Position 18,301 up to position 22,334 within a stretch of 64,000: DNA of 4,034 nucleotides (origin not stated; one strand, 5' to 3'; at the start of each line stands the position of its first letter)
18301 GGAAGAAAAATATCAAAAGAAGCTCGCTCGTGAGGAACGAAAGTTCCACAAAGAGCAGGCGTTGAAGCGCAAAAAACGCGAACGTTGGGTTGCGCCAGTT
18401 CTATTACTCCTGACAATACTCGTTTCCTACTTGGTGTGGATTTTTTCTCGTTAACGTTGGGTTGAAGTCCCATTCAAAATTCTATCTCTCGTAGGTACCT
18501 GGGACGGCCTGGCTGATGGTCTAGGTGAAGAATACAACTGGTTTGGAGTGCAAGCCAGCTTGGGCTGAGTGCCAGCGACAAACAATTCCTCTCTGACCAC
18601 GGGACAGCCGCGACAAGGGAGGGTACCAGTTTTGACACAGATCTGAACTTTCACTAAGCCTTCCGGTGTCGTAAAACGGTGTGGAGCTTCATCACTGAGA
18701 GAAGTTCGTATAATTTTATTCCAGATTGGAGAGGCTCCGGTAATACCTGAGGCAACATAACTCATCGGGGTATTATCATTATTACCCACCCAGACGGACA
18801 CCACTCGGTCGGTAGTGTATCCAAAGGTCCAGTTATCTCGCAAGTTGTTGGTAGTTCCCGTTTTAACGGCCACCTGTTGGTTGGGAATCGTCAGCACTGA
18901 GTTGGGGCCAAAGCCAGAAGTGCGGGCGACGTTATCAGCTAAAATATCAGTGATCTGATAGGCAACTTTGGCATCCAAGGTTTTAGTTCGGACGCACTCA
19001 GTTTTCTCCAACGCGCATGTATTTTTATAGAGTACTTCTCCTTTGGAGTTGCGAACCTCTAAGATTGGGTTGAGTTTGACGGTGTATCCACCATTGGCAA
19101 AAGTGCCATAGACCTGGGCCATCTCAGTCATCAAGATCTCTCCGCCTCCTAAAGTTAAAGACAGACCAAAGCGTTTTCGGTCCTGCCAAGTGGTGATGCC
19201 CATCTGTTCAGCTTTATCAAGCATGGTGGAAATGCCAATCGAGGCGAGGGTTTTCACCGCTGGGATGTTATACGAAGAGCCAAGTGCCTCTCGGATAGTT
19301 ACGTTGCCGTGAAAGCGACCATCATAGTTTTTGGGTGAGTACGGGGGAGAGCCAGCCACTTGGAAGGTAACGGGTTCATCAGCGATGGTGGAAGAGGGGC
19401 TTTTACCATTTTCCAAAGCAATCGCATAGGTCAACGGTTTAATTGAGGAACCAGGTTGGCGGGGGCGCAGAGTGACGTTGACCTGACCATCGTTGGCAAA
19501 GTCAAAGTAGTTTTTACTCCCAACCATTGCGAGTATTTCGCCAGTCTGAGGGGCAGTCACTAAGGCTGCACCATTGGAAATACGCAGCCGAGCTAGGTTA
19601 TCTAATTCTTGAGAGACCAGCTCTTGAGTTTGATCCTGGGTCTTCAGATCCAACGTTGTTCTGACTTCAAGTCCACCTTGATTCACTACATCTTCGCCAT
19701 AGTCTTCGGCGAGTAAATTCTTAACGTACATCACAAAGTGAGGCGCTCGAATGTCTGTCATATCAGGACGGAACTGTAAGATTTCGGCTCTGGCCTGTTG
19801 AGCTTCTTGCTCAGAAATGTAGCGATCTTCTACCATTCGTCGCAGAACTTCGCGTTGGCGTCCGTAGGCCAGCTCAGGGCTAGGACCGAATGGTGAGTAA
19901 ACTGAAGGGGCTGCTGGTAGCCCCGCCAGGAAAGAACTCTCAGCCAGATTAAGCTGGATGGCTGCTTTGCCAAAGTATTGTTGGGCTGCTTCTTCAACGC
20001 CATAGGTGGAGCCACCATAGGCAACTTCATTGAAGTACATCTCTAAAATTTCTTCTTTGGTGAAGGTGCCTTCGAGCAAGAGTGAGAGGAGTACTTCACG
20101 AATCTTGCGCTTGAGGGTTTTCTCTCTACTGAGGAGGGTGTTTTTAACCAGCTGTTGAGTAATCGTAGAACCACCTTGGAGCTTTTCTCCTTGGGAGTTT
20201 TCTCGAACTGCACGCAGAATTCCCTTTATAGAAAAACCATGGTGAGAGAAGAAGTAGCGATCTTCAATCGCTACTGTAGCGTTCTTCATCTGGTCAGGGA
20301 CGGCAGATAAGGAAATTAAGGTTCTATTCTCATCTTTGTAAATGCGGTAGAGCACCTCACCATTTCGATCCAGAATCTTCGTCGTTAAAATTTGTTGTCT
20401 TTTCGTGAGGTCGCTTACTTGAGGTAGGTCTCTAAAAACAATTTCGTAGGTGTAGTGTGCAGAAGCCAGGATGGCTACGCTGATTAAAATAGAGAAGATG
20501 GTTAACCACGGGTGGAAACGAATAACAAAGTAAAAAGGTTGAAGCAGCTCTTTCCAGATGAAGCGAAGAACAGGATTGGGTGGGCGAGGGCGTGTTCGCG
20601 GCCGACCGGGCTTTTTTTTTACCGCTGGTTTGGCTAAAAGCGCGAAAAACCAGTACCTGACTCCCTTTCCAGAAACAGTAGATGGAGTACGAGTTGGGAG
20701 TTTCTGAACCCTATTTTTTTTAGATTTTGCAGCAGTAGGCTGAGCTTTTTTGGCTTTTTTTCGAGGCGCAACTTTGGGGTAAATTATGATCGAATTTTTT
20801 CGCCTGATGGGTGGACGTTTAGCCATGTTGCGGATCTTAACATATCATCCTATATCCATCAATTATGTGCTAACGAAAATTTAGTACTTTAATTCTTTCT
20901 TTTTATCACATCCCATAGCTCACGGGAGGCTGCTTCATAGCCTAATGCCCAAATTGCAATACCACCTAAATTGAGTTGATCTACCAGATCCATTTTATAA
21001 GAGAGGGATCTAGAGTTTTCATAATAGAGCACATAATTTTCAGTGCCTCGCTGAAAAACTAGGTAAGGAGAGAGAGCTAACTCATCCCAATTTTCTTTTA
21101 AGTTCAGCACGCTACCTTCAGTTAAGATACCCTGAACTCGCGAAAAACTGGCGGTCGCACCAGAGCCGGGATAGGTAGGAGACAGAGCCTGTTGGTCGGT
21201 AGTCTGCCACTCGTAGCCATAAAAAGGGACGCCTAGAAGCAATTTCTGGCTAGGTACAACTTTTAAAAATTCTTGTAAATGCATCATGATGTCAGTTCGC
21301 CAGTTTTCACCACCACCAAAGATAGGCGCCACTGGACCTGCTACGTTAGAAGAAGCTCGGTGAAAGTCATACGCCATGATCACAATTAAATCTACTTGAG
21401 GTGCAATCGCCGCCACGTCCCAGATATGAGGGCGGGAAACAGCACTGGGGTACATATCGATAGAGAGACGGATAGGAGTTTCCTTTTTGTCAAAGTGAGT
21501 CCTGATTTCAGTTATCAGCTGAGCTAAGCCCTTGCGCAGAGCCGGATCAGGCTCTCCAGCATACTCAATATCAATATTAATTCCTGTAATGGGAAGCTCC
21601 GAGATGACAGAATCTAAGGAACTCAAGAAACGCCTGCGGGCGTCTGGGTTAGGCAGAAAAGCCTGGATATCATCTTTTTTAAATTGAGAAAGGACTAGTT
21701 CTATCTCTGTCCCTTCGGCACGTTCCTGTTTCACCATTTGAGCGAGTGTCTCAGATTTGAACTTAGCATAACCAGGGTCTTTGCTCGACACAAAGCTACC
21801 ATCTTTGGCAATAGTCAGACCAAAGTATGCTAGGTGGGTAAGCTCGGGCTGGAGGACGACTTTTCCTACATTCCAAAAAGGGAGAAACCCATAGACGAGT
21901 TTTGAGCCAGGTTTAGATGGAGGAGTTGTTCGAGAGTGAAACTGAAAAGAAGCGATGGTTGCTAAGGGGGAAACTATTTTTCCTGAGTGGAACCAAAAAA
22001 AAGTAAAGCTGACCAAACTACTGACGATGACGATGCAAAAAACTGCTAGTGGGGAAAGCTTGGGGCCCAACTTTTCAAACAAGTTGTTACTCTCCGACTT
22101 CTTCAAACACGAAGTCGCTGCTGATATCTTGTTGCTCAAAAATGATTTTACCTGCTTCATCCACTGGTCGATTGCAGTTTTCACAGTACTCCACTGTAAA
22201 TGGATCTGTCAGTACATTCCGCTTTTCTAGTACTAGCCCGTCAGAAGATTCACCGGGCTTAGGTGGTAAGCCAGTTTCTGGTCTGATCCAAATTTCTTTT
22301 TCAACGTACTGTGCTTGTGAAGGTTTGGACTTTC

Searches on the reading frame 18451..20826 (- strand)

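Call 9: search_protein_families(library=pfam, proteins=[window:18451-20826:-], max_evalue=0.001)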
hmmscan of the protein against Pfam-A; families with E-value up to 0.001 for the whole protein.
window:18451-20826:- (791 aa): 2 families
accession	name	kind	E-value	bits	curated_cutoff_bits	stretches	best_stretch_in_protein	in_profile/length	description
PF00912.28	Transgly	-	1.5e-59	200.9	27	1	156-331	2-177/178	Transglycosylase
PF00905.27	Transpeptidase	-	2.2e-27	96.5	22.1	1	419-705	1-297/299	Penicillin binding protein transpeptidase domain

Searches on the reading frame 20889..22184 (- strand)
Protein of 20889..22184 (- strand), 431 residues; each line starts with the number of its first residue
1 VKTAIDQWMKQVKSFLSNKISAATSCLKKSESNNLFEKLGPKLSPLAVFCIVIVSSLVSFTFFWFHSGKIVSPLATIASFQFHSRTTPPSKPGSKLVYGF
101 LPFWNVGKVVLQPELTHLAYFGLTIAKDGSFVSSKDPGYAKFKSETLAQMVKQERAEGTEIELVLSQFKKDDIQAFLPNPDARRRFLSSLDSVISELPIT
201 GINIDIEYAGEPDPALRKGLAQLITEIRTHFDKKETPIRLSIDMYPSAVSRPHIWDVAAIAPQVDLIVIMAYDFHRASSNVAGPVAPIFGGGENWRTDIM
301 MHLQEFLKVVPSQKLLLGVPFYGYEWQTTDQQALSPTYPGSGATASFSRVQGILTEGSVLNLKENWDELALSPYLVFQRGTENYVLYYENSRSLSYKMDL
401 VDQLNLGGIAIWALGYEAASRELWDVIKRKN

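Call 9: search_protein_families(library=pfam, proteins=[window:20889-22184:-], max_evalue=0.001)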
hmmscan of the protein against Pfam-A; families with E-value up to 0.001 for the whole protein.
window:20889-22184:- (431 aa): 1 family
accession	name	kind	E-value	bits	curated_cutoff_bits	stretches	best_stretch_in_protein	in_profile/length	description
PF00704.34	Glyco_hydro_18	-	5.3e-41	141.7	29.6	1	112-416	20-316/317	Glycosyl hydrolases family 18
